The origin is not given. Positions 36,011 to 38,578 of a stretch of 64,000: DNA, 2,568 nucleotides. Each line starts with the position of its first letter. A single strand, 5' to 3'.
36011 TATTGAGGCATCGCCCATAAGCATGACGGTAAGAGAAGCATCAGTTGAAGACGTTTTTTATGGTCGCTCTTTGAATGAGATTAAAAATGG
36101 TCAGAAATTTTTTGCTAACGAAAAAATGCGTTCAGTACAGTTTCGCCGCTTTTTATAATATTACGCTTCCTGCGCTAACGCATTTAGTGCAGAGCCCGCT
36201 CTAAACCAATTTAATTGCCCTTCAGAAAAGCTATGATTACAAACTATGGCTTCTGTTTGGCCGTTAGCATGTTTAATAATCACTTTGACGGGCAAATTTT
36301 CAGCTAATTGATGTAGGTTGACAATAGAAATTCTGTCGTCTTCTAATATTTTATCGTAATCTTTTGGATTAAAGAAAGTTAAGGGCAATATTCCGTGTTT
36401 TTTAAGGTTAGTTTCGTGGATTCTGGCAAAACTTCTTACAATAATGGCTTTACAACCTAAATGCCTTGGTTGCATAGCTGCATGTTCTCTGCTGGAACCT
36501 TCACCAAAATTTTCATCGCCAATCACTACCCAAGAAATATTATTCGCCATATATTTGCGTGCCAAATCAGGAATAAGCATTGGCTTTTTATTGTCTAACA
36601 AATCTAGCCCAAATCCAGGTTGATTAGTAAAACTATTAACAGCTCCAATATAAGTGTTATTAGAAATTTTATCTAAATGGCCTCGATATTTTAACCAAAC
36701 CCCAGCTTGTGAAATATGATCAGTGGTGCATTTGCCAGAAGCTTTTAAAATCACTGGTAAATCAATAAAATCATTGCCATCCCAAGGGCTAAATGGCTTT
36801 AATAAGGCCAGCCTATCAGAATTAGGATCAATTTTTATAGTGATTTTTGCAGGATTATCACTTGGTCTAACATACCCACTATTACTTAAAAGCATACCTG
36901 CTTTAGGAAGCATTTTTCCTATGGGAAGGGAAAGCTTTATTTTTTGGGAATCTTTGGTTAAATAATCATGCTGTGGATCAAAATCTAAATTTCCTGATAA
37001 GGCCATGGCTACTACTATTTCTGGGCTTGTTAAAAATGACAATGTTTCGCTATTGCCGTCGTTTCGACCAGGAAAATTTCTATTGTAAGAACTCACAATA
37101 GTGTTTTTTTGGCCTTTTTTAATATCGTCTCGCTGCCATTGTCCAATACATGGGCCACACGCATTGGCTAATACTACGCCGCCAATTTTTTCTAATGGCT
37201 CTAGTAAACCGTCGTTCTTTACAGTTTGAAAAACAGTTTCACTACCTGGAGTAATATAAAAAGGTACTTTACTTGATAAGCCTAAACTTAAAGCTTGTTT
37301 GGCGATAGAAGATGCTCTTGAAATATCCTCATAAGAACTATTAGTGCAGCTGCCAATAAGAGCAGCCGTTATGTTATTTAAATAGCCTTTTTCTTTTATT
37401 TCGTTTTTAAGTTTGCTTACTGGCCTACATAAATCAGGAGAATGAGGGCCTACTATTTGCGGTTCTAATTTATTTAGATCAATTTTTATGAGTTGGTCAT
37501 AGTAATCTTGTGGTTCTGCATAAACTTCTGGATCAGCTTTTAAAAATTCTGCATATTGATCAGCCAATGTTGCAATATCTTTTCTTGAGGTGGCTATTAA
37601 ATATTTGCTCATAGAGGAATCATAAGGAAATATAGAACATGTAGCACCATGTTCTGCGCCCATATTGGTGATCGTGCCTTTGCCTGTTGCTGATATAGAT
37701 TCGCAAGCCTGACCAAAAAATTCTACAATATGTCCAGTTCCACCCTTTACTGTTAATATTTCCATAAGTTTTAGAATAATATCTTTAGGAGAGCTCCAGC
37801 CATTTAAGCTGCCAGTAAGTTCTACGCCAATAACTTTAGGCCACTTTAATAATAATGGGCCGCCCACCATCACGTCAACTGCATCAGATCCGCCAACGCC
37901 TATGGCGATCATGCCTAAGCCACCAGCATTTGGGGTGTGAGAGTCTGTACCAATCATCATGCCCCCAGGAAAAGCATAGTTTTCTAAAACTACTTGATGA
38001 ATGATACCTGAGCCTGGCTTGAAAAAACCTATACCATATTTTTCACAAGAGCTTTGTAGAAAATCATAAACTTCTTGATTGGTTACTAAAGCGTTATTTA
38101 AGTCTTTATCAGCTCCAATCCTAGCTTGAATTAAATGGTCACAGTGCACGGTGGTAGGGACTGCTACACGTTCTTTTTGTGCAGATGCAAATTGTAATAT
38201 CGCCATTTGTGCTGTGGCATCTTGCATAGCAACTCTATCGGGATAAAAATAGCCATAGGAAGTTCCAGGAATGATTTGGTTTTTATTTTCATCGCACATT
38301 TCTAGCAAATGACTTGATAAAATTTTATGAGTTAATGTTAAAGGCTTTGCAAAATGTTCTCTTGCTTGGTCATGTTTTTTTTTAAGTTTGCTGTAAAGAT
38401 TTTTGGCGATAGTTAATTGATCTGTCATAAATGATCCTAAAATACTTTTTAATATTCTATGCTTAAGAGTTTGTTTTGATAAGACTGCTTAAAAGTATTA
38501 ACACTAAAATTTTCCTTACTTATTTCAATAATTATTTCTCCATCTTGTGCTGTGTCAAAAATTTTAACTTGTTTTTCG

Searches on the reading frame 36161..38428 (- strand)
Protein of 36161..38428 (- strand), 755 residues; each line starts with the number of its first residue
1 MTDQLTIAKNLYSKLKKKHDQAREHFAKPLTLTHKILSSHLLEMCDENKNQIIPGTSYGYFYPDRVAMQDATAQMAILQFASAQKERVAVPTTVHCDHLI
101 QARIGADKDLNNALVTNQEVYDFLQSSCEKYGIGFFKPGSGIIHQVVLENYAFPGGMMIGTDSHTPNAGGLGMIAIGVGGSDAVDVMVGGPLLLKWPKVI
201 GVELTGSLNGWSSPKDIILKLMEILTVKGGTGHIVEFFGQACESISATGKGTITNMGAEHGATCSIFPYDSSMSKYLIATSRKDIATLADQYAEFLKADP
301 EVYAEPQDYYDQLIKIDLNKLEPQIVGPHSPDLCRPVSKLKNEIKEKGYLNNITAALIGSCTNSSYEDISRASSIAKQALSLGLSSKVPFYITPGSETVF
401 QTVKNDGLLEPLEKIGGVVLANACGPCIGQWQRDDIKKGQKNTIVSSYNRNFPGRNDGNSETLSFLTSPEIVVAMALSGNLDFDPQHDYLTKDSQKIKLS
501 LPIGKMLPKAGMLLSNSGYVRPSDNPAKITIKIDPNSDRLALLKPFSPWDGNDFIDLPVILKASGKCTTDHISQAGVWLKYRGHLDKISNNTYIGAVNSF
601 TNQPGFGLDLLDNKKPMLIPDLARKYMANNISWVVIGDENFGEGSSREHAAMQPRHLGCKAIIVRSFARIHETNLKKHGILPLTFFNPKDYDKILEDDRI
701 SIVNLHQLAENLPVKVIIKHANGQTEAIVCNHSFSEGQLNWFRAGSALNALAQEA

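Call 66: search_protein_families(library=pfam, proteins=[window:36161-38428:-], max_evalue=0.00001)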
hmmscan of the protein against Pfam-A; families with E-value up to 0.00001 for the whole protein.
window:36161-38428:- (755 aa): 2 families
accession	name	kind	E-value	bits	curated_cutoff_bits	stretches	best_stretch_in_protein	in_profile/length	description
PF00330.25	Aconitase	-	2.8e-139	465.5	28.7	1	35-479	2-463/463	Aconitase family (aconitate hydratase)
PF00694.25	Aconitase_C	-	4.2e-39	134.3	22.8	1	559-686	3-129/131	Aconitase C-terminal domain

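Call 86: list_cluster_members(proteins=[window:36161-38428:-, window:45365-48133:+, window:57446-58879:-, window:4428-5948:-, window:61581-63830:+, window:23530-24702:-, window:27404-28777:-, window:7259-8035:+, window:14429-16669:+, window:6028-7257:+])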
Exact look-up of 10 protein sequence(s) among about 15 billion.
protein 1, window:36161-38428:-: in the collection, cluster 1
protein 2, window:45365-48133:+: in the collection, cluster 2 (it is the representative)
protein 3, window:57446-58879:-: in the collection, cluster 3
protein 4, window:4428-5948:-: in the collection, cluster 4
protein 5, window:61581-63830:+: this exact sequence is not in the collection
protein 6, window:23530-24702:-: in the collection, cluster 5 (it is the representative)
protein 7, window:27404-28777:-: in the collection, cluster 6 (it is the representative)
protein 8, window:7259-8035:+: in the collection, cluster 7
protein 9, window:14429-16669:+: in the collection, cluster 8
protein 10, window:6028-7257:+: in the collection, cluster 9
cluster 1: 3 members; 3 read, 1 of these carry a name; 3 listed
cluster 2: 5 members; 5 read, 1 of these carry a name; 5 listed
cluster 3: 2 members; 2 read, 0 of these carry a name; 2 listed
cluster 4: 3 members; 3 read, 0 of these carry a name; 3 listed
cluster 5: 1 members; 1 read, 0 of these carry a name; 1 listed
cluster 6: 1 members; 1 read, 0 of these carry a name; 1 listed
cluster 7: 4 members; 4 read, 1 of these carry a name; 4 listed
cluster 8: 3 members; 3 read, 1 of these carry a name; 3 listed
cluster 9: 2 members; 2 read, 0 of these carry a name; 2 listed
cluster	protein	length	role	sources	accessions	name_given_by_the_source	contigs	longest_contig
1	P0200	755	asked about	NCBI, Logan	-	-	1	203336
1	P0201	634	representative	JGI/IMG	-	aconitate hydratase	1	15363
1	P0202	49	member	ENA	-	-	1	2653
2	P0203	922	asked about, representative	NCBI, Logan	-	-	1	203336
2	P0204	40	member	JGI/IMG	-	hypothetical protein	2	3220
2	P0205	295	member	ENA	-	-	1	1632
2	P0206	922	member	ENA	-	-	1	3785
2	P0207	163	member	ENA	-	-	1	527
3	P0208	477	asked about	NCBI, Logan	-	-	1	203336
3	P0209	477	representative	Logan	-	-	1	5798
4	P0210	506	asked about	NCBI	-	-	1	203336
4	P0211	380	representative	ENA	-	-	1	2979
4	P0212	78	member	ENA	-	-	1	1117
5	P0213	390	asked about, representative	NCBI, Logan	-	-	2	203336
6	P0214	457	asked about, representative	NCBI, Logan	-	-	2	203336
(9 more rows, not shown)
